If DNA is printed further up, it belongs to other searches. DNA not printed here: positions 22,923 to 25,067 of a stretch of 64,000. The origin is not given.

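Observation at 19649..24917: B12-radical SAM enzyme, class-I aminotransferase and ALS-like TPP enzyme inside a sugar cluster: a candidate branched or C-alkylated sugar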

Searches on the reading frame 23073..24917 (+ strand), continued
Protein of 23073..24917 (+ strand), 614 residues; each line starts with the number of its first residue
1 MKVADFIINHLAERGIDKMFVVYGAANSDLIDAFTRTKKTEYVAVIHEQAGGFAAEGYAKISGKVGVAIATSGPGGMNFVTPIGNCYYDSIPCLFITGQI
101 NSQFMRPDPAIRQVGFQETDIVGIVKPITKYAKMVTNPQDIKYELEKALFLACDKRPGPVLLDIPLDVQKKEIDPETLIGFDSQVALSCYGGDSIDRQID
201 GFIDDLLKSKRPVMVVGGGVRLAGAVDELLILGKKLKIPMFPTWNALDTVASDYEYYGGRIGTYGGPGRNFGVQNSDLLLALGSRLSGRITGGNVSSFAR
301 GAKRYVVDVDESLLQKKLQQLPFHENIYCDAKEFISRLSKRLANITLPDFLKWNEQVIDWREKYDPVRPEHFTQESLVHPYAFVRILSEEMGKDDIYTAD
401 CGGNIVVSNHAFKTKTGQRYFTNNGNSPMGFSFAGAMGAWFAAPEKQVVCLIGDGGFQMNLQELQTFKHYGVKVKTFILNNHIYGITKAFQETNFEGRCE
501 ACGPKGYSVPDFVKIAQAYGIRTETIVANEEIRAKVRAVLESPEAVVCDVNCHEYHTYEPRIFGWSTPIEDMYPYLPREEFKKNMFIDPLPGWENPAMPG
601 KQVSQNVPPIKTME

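Call 42: search_solved_structures(query=window:23073-24917:+, max_evalue=1e-80, show_alignments=2)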
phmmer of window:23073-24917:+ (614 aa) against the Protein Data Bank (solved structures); distinct sequences matched with E-value up to 1e-80: 2.
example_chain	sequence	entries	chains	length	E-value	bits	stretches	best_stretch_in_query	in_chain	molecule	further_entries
8rph_A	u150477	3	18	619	7e-99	335.3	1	2-585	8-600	Thiamine pyrophosphate-binding protein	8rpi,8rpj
5ahk_A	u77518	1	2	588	3.2e-85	290.2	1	1-562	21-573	ACETOLACTATE SYNTHASE II, LARGE SUBUNIT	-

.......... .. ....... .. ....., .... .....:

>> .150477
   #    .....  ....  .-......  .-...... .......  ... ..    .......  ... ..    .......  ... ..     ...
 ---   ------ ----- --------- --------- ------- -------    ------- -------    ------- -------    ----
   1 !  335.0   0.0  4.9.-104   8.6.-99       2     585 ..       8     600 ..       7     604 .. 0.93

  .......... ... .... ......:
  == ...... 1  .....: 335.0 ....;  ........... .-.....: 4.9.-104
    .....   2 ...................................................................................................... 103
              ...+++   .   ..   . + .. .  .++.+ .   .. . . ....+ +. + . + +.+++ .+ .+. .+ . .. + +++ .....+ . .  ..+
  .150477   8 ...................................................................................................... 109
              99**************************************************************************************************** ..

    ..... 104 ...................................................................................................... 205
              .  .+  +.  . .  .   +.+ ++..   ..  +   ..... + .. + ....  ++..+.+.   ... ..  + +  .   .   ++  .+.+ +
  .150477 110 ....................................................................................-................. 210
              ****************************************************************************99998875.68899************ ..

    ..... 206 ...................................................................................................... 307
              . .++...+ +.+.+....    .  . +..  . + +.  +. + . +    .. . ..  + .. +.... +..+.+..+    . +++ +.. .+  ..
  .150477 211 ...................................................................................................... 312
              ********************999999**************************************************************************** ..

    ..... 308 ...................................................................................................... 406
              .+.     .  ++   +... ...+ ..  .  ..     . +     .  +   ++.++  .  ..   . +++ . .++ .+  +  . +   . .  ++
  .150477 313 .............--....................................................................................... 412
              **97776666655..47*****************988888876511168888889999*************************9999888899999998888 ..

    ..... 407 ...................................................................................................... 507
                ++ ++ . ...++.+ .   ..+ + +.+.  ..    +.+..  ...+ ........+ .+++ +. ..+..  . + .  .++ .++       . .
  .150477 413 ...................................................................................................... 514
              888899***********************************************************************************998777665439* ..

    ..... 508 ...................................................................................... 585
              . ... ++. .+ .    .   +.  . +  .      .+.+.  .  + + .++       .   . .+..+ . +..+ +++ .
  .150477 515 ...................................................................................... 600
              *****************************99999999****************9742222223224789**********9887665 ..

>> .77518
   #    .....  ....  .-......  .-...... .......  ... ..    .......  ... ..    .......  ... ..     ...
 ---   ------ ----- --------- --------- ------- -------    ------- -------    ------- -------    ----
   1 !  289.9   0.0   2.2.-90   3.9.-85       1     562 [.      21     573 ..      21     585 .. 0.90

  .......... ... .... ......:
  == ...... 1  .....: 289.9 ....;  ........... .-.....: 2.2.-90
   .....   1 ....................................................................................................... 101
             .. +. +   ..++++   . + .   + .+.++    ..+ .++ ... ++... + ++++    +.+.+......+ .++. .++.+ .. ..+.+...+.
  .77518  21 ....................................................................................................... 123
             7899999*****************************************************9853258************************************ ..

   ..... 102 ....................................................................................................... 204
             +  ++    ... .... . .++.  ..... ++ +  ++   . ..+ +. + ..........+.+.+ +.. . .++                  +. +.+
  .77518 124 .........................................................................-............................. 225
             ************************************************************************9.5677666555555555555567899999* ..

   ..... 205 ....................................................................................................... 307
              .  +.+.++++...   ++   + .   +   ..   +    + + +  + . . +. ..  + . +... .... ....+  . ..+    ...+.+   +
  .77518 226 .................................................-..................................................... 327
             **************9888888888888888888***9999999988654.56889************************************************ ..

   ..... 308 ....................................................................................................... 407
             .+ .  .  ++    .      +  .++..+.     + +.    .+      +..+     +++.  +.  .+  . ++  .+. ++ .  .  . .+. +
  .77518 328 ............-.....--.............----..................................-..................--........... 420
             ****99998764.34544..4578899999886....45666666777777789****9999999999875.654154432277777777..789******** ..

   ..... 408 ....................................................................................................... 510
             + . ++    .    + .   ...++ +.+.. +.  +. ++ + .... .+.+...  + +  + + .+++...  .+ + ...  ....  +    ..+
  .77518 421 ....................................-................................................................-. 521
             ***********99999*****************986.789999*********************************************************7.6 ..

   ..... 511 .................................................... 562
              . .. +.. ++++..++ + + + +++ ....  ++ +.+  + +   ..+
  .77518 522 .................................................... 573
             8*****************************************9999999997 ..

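Call 48: find_encoding_contigs(protein=P0003, flank=10000, max_places=1)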
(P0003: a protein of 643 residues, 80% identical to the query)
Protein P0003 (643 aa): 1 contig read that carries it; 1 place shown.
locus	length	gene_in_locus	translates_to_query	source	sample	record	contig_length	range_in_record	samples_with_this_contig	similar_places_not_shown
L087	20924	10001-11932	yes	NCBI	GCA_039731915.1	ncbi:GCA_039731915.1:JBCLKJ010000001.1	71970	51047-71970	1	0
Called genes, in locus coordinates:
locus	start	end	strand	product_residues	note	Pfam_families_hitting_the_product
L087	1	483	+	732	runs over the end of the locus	PF04932:Wzy_C, PF07719:TPR_2 (faint), PF13432:TPR_16 (faint)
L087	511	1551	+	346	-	PF01370:Epimerase, PF16363:GDP_Man_Dehyd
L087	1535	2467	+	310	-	PF01073:3Beta_HSD, PF01370:Epimerase, PF02719:Polysacc_synt_2 (faint), PF16363:GDP_Man_Dehyd, PF13460:NAD_binding_10 (weak)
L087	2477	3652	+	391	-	PF01041:DegT_DnrJ_EryC1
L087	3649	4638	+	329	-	PF01073:3Beta_HSD, PF01370:Epimerase, PF02719:Polysacc_synt_2, PF04321:RmlD_sub_bind (weak), PF16363:GDP_Man_Dehyd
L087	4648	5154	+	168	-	PF01467:CTP_transf_like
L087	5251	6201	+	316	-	PF01370:Epimerase, PF04321:RmlD_sub_bind, PF05368:NmrA (faint), PF01073:3Beta_HSD, PF16363:GDP_Man_Dehyd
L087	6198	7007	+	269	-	PF23441:SDR, PF00106:adh_short, PF08659:KR (weak), PF13561:adh_short_C2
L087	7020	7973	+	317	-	PF01073:3Beta_HSD (weak), PF01370:Epimerase, PF04321:RmlD_sub_bind (weak), PF13460:NAD_binding_10 (weak), PF16363:GDP_Man_Dehyd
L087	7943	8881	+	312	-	PF01370:Epimerase, PF16363:GDP_Man_Dehyd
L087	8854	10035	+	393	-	PF00155:Aminotran_1_2, PF01041:DegT_DnrJ_EryC1, PF01053:Cys_Met_Meta_PP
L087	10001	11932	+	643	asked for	PF02776:TPP_enzyme_N, PF00205:TPP_enzyme_M, PF02775:TPP_enzyme_C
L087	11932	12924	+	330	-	PF01073:3Beta_HSD, PF01370:Epimerase, PF02719:Polysacc_synt_2 (faint), PF05368:NmrA (weak), PF16363:GDP_Man_Dehyd, PF13460:NAD_binding_10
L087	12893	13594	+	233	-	PF00483:NTP_transferase, PF12804:NTP_transf_3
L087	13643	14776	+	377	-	PF00535:Glycos_transf_2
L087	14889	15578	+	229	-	PF05050:Methyltransf_21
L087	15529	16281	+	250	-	-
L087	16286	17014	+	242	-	PF13489:Methyltransf_23, PF08241:Methyltransf_11, PF08242:Methyltransf_12, PF13649:Methyltransf_25, PF13847:Methyltransf_31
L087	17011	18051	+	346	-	PF13524:Glyco_trans_1_2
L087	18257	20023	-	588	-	PF02310:B12-binding, PF04055:Radical_SAM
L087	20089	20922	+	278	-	?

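Call 49: find_encoding_contigs(protein=P0041, flank=10000, max_places=1)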
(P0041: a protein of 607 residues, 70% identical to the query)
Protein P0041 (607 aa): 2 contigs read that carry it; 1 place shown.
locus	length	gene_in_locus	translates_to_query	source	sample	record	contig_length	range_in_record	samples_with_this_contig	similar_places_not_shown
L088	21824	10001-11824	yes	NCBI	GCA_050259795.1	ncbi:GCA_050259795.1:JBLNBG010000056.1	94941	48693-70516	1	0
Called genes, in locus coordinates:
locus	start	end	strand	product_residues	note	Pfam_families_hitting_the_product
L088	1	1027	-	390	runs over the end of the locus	PF00155:Aminotran_1_2 (weak), PF01041:DegT_DnrJ_EryC1, PF01212:Beta_elim_lyase (weak)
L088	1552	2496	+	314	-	PF01370:Epimerase, PF16363:GDP_Man_Dehyd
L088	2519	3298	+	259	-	PF00483:NTP_transferase, PF12804:NTP_transf_3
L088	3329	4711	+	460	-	PF00155:Aminotran_1_2 (weak), PF01041:DegT_DnrJ_EryC1, PF01212:Beta_elim_lyase (faint)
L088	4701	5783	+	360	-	PF01370:Epimerase, PF02719:Polysacc_synt_2, PF04321:RmlD_sub_bind, PF01073:3Beta_HSD, PF16363:GDP_Man_Dehyd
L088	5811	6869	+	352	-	PF00535:Glycos_transf_2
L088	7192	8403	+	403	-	PF00155:Aminotran_1_2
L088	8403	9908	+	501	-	PF02310:B12-binding, PF04055:Radical_SAM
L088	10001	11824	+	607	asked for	PF02776:TPP_enzyme_N, PF00205:TPP_enzyme_M, PF02775:TPP_enzyme_C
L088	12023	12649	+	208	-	PF13578:Methyltransf_24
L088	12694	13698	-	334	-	PF01073:3Beta_HSD (faint), PF01370:Epimerase, PF02719:Polysacc_synt_2, PF04321:RmlD_sub_bind, PF16363:GDP_Man_Dehyd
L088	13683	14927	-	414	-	PF05893:LuxC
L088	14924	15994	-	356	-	PF04443:LuxE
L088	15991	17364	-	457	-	PF00501:AMP-binding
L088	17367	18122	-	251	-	PF00106:adh_short, PF08659:KR, PF23441:SDR (weak), PF13561:adh_short_C2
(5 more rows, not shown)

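Call 50: find_encoding_contigs(protein=P0045, flank=10000, max_places=1)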
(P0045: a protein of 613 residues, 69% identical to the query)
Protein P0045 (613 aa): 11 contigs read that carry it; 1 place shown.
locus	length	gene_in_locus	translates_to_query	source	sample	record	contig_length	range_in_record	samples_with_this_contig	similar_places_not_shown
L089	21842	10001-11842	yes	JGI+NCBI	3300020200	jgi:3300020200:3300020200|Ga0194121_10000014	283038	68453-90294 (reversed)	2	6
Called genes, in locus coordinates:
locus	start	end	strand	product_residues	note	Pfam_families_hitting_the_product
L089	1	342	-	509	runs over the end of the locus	PF01676:Metalloenzyme, PF06415:iPGM_N, PF01663:Phosphodiest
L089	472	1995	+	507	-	PF12072:RNase_Y_N, PF00013:KH_1 (weak), PF01966:HD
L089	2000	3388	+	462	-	PF04932:Wzy_C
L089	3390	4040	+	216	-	-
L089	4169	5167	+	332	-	PF01370:Epimerase, PF16363:GDP_Man_Dehyd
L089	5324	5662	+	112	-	-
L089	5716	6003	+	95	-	-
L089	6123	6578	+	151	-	PF00293:NUDIX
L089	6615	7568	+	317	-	PF01370:Epimerase, PF04321:RmlD_sub_bind, PF16363:GDP_Man_Dehyd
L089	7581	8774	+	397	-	PF01041:DegT_DnrJ_EryC1, PF00266:Aminotran_5 (weak), PF01053:Cys_Met_Meta_PP (weak)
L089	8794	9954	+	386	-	PF00155:Aminotran_1_2, PF01212:Beta_elim_lyase, PF01041:DegT_DnrJ_EryC1, PF01053:Cys_Met_Meta_PP (weak)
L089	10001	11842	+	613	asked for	PF02776:TPP_enzyme_N, PF00205:TPP_enzyme_M, PF02775:TPP_enzyme_C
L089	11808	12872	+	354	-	PF01073:3Beta_HSD, PF01370:Epimerase, PF02719:Polysacc_synt_2 (faint), PF04321:RmlD_sub_bind, PF16363:GDP_Man_Dehyd, PF07993:NAD_binding_4 (weak)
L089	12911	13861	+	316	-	PF01073:3Beta_HSD, PF01370:Epimerase, PF04321:RmlD_sub_bind, PF16363:GDP_Man_Dehyd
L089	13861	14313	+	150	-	PF00908:dTDP_sugar_isom, PF00190:Cupin_1 (weak), PF05523:FdtA, PF14667:Polysacc_synt_C (weak)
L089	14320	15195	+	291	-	PF01370:Epimerase, PF04321:RmlD_sub_bind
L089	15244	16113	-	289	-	PF00535:Glycos_transf_2, PF13641:Glyco_tranf_2_3 (faint)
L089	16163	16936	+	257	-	PF02475:TRM5-TYW2_MTfase, PF05050:Methyltransf_21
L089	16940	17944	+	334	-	PF00535:Glycos_transf_2, PF13641:Glyco_tranf_2_3 (weak)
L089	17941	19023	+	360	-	PF00852:Glyco_transf_10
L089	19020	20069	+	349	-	PF13524:Glyco_trans_1_2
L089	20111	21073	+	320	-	PF00535:Glycos_transf_2, PF10111:Glyco_tranf_2_2, PF13641:Glyco_tranf_2_3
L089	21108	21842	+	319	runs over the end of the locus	PF00535:Glycos_transf_2, PF10111:Glyco_tranf_2_2, PF13641:Glyco_tranf_2_3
